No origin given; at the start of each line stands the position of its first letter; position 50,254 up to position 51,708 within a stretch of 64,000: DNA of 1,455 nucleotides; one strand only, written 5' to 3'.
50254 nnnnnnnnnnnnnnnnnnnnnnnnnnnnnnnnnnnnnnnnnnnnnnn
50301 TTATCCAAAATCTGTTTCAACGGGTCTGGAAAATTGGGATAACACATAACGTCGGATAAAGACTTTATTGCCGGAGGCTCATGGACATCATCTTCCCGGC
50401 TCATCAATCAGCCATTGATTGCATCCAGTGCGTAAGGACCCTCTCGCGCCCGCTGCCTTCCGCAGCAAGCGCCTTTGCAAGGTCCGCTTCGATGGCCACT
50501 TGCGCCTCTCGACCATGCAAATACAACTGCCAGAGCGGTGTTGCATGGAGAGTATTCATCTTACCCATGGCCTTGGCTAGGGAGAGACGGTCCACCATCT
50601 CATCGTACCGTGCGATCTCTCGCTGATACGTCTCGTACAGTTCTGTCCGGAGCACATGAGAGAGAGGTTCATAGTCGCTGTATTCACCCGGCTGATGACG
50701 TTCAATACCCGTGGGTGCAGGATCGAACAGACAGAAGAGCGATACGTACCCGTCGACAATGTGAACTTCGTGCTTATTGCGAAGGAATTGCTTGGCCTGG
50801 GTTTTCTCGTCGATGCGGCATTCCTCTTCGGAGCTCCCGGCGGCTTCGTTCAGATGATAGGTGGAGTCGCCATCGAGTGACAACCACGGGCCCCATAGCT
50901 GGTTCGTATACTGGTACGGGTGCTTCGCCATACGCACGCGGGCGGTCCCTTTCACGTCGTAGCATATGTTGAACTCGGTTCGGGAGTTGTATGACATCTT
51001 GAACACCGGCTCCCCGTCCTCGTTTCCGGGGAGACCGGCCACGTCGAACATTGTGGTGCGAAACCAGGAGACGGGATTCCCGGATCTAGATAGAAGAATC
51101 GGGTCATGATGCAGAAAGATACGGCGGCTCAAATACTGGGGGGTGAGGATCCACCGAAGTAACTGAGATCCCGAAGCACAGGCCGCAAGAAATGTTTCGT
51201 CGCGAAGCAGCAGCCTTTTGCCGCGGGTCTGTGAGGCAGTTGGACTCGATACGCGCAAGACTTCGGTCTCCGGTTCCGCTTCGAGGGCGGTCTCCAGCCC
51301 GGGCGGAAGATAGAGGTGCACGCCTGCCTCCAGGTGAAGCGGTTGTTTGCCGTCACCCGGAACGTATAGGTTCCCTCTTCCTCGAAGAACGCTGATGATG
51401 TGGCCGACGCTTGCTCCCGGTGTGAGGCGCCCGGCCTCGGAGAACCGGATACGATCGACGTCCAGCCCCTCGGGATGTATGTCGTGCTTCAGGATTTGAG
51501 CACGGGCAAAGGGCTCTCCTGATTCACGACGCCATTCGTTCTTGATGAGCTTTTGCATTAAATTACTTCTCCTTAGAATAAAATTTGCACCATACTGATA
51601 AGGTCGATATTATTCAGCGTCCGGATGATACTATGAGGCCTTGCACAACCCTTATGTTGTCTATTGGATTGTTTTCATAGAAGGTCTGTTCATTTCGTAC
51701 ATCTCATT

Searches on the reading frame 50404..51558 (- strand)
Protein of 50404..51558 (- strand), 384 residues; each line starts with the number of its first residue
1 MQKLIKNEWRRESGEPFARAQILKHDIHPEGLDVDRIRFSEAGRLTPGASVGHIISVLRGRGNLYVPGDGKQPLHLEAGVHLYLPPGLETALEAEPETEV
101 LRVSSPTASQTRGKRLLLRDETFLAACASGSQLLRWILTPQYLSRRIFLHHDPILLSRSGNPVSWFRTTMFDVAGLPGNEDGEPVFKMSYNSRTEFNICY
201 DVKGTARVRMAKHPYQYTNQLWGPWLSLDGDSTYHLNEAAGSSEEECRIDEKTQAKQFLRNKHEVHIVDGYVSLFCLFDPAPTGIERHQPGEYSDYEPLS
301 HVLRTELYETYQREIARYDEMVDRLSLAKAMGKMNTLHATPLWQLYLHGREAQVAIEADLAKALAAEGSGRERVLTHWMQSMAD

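Call 4: search_protein_families(library=pfam, proteins=[window:50404-51558:-], max_evalue=0.01)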
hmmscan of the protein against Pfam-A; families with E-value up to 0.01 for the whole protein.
window:50404-51558:- (384 aa): 1 family
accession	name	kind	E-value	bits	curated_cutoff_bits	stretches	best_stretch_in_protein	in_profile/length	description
PF12852.13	Cupin_6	-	0.0048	17.1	26.7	1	48-113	33-97/183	Cupin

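Call 5: search_protein_families(library=ncbifam, proteins=[window:50404-51558:-], max_evalue=0.01)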
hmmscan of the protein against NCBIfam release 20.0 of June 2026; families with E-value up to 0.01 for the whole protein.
window:50404-51558:- (384 aa): 0 families

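Call 21: find_homologous_proteins(query=window:50404-51558:-, max_evalue=0.00001)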
Query window:50404-51558:- (384 aa): 623 proteins with E <= 0.00001 among 8000 candidates; the best 120 are listed.
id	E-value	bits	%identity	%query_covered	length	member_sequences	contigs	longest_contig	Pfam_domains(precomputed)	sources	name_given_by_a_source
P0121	4.5e-263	890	100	100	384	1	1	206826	-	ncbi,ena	-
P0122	8.2e-233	790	89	100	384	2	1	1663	-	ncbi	-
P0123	2.2e-230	782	88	100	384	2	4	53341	-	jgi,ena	jgi:quercetin dioxygenase-like cupin family protein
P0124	3.8e-225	765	86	100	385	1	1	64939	-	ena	-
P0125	1.2e-221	753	85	100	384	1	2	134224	-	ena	-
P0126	2.4e-215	733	82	99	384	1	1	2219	-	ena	-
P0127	1.7e-213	726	82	99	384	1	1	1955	-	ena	-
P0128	7.5e-212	721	80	100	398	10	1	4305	-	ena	-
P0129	8.0e-211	718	80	100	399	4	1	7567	-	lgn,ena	-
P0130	7.9e-210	714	79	100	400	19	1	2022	-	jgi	jgi:hypothetical protein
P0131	3.3e-208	709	79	99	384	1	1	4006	-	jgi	jgi:hypothetical protein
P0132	3.7e-208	709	78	99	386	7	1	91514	-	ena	-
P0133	2.1e-207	706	80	99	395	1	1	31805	-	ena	-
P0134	3.4e-207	706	79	100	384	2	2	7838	-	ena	-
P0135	2.1e-206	703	79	99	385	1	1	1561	-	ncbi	-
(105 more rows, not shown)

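Call 22: find_encoding_contigs(protein=P0121, flank=10000, max_places=2)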
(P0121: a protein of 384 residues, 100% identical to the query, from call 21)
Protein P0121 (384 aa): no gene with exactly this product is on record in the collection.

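Call 30: predict_structure(alignment_id=A1)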
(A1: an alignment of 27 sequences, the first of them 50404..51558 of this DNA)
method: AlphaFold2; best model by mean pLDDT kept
length: 384 residues; sequences in the alignment: 27
mean_pLDDT: 58.7   pTM: 0.55
mean pLDDT of the five models: 58.7, 54.0, 52.6, 46.9, 46.3
residues with pLDDT >= 90: 37; 70-90: 87; 50-70: 106; < 50: 154
segments of 3 or more residues with pLDDT < 50: 1-7, 26-30, 108-112, 130-178, 189-194, 229-247, 257-299, 368-384
pLDDT, mean of each block of 10 residues (from residue 1): 45 81 53 77 87 80 82 84 82 92 63 65 65 37 33 27 28 38 53 52 58 54 59 38 48 55 39 37 39 42 62 71 87 91 85 62 51 39 36
secondary structure, 60 per line:
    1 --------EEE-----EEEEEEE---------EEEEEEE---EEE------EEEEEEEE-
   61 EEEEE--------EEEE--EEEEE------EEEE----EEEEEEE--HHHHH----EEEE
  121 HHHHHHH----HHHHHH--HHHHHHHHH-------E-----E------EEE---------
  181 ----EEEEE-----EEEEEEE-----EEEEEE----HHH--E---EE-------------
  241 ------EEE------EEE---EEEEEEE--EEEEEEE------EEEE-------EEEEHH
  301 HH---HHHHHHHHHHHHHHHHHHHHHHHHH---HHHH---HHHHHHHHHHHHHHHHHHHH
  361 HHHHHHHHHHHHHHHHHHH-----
elements in order: E9-11 E17-23 E33-39 E43-45 E52-59 E61-65 E74-77 E80-84 E91-94 E99-105 H108-112 E117-120 H121-127 H132-137 H140-148 E169-171 E185-189 E195-201 E207-212 E247-249 E256-258 E262-268 E271-277 E284-287 E295-298 H299-302 H306-330 H334-337 H341-379

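Call 53: search_protein_representatives(protein=window:50404-51558:-)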
Query: 384 residues. Proteins with E-value up to 0.001 (for the whole library): 76; up to 1e-10: 65; up to 1e-30: 41. The best 76 are listed.
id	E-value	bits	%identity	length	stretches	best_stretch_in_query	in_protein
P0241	5.2e-160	548.7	62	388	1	1-381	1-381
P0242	6.8e-138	475.9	57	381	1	4-381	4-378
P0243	8.0e-108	376.9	48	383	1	2-381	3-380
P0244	3.4e-100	351.8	48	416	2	3-218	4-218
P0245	6.1e-99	347.7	47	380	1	3-379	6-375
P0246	2.8e-97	342.2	58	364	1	1-286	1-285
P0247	3.2e-93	328.9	46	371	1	2-379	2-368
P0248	8.6e-92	324.2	49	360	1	3-379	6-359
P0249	6.2e-91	321.3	46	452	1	2-379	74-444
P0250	1.9e-88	313.1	66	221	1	170-379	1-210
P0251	1.8e-87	310.0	52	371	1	29-378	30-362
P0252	4.2e-87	308.7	44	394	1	1-379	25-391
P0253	4.1e-85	302.2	63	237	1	2-227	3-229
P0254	5.8e-84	298.4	43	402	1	2-381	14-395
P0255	1.1e-81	290.9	44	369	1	1-372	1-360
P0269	4.2e-49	183.7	37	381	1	19-338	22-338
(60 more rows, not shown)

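Call 56: find_encoding_contigs(protein=P0269, flank=8000, max_places=2)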
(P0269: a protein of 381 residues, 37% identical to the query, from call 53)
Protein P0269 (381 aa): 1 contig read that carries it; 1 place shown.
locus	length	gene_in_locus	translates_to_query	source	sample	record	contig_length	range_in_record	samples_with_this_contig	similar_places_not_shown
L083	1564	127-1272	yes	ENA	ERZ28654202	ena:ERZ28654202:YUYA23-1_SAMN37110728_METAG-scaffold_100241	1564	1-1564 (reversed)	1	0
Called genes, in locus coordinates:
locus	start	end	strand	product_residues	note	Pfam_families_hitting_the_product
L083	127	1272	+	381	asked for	PF06339:Ectoine_synth (faint)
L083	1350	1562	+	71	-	?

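Call 57: find_encoding_contigs(protein=P0243, flank=8000, max_places=2)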
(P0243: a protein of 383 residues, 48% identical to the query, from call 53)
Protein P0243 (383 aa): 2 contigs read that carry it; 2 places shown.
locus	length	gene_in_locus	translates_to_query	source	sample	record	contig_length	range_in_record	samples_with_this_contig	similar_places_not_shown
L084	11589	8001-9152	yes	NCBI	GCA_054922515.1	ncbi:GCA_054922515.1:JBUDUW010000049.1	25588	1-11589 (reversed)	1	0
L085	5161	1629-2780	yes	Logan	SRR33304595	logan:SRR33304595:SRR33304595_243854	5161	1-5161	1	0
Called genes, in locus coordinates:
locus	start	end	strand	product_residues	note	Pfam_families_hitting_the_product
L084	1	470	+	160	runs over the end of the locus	-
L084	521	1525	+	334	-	PF08541:ACP_syn_III_C (faint), PF08545:ACP_syn_III (weak)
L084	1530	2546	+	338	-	PF08541:ACP_syn_III_C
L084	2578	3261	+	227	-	-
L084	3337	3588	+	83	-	PF00550:PP-binding (weak)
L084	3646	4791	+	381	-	PF02771:Acyl-CoA_dh_N, PF02770:Acyl-CoA_dh_M, PF00441:Acyl-CoA_dh_1, PF08028:Acyl-CoA_dh_2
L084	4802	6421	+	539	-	PF00501:AMP-binding, PF13193:AMP-binding_C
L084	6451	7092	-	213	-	-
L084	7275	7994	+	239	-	PF05711:TylF, PF13578:Methyltransf_24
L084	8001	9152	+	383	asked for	-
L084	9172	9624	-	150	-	-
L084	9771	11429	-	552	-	-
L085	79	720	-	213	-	-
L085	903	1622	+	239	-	PF05711:TylF, PF13578:Methyltransf_24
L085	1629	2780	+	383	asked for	-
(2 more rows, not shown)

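Call 61: predict_structure(alignment_id=A2)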
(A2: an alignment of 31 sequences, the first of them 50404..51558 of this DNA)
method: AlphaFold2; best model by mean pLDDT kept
length: 384 residues; sequences in the alignment: 31
mean_pLDDT: 93.7   pTM: 0.92
mean pLDDT of the five models: 93.7, 93.4, 92.8, 91.3, 91.3
residues with pLDDT >= 90: 338; 70-90: 38; 50-70: 7; < 50: 1
segments of 3 or more residues with pLDDT < 50: none
pLDDT, mean of each block of 10 residues (from residue 1): 87 96 96 98 97 98 84 92 97 98 98 96 96 93 96 96 97 93 93 96 98 92 97 96 92 91 96 97 81 83 91 96 97 93 97 95 94 91 57
secondary structure, 60 per line:
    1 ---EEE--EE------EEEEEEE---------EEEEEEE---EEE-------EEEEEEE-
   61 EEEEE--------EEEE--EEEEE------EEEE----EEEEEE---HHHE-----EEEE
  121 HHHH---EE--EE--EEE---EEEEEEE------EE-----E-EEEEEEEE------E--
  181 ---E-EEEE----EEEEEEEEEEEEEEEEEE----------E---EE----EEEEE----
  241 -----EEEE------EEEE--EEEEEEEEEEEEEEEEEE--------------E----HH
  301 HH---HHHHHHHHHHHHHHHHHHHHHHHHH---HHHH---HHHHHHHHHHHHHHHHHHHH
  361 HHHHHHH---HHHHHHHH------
elements in order: E4-6 E17-23 E33-39 E43-45 E53-59 E61-65 E74-77 E80-84 E91-94 E99-104 E117-120 H121-124 E136-138 E142-148 E164-171 E186-189 E194-211 E232-236 E246-249 E256-259 E262-279 H299-302 H306-330 H334-337 H341-367 H371-378

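Call 70: fold_search(model_id=the predicted structure, library=pdb)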
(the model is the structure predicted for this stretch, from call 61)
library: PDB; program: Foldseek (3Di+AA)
matches with E <= 10: 1477; with E <= 0.001: 327
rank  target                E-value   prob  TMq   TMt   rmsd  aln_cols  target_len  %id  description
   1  8hfb_A                6.9e-11  1.00  0.44  0.52   9.9       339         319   11  Evolved variant of quercetin 2,4-dioxygenase from Bacillus subtilis (released 2023-03-08)
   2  2h0v_A                1.1e-10  1.00  0.45  0.51   8.1       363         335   11  Crystal structure of a putative quercetin 2,3-dioxygenase (yxag, bsu39980) from bacillus subtilis at 2.60 A resolution (released 2006-05-30)
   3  2uya                  1.3e-10  1.00  0.42  0.43  13.0       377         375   10  DEL162-163 mutant of Bacillus subtilis Oxalate Decarboxylase OxdC (released 2007-08-21)
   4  1sef                  1.4e-10  1.00  0.43  0.63   5.2       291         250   12  Crystal structure of cupin domain protein EF2996 from Enterococcus faecalis (released 2004-06-22)
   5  1sfn_A                1.9e-10  1.00  0.44  0.65   4.7       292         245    9  Crystal structure of protein DR1152 from Deinococcus radiodurans R1, Pfam DUF861 (released 2004-06-22)
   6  1y3t_A                2.1e-10  1.00  0.46  0.53   7.9       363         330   10  Crystal structure of YxaG, a dioxygenase from Bacillus subtilis (released 2005-01-18)
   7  5vg3_A                2.3e-10  1.00  0.42  0.42  13.0       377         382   10  Structure of Oxalate Decarboxylase from Bacillus subtilis at pH 4.6 (released 2017-10-18)
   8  4lej                  3.2e-10  1.00  0.43  0.46  11.6       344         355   13  Crystal Structure of the Korean pine (Pinus koraiensis) vicilin (released 2014-01-22)
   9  2uyb                  3.4e-10  1.00  0.42  0.43  11.4       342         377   10  S161A mutant of Bacillus subtilis Oxalate Decarboxylase OxdC (released 2007-08-21)
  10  3s0m                  4.0e-10  1.00  0.42  0.43  12.5       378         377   10  A Structural Element that Modulates Proton-Coupled Electron Transfer in Oxalate Decarboxylase (released 2012-04-25)
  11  4e2q_A                4.8e-10  1.00  0.43  0.61   4.6       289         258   10  Crystal Structure of (S)-Ureidoglycine Aminohydrolase from Arabidopsis thaliana (released 2012-04-18)
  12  2eaa_C                4.8e-10  1.00  0.40  0.40  11.2       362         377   11  Crystal Structure of Adzuki Bean 7S Globulin-3 (released 2008-02-05)
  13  5vg3_B                5.0e-10  1.00  0.42  0.43  13.8       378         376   10  Structure of Oxalate Decarboxylase from Bacillus subtilis at pH 4.6 (released 2017-10-18)
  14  2uy8                  5.0e-10  1.00  0.42  0.43  14.1       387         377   10  R92A mutant of Bacillus subtilis Oxalate Decarboxylase OxdC (released 2007-08-21)
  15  2cv6                  5.9e-10  1.00  0.43  0.45  13.4       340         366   12  Crystal Structure of 8Salpha Globulin, the Major Seed Storage Protein of Mungbean (released 2006-06-27)
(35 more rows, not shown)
